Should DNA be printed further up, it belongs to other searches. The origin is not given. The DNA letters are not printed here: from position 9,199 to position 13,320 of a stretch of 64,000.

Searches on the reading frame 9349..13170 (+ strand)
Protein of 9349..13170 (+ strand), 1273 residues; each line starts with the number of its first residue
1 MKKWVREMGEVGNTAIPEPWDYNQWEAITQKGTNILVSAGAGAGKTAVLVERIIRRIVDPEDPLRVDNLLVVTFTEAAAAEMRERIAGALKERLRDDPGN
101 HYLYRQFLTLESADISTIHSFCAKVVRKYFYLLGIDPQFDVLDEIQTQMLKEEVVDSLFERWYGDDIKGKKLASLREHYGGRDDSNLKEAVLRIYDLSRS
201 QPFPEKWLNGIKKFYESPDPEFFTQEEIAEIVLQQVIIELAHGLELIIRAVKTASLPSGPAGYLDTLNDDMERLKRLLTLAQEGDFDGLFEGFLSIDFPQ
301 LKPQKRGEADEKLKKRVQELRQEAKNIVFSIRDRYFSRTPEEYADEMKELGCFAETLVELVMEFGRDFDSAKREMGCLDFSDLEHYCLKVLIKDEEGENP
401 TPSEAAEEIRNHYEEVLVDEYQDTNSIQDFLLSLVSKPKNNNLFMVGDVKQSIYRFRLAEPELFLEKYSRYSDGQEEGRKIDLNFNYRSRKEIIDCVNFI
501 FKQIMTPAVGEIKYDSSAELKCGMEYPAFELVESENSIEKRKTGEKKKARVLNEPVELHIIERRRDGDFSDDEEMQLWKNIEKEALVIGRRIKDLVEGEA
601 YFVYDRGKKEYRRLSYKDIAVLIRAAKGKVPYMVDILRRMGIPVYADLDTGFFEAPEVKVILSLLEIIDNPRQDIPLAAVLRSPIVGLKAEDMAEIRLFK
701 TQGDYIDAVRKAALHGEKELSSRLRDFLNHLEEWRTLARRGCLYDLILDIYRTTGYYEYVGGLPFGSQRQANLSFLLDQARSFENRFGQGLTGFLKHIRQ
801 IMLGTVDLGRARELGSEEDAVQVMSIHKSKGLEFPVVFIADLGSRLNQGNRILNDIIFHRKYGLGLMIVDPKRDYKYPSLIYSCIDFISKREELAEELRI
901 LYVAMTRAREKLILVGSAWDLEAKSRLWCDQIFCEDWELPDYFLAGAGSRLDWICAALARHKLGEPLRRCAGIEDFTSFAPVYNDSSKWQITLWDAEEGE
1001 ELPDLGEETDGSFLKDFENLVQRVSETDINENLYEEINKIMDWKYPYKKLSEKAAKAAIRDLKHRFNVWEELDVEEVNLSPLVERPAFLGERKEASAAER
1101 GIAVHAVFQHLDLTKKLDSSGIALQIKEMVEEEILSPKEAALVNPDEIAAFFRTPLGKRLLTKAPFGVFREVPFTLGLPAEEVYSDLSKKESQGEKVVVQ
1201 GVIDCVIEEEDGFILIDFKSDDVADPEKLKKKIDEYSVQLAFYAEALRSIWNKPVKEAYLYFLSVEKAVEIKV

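Call 71: search_protein_families(library=pfam, proteins=[window:9349-13170:+], max_evalue=0.0001)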
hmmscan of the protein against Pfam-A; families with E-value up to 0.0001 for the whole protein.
window:9349-13170:+ (1273 aa): 6 families
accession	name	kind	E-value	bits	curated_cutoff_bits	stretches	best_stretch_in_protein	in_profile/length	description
PF00580.27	UvrD-helicase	-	2.9e-61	208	23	1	22-471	3-270/271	UvrD/REP helicase N-terminal domain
PF13361.12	UvrD_C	-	1.7e-29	103.8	25.6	1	481-914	1-345/350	UvrD-like helicase C-terminal domain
PF13245.12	AAA_19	-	3.7e-17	63.2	25.1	1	24-457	1-134/134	AAA domain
PF13538.12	UvrD_C_2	-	2e-12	47.2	27.4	1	891-915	28-52/52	UvrD-like helicase C-terminal domain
PF12705.13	PDDEXK_1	-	8.8e-11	42.6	22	1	1092-1262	29-189/247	PD-(D/E)XK nuclease superfamily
PF01443.25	Viral_helicase1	-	7.1e-05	23.2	21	0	411-470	58-117/228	Viral superfamily 1 RNA helicase core domain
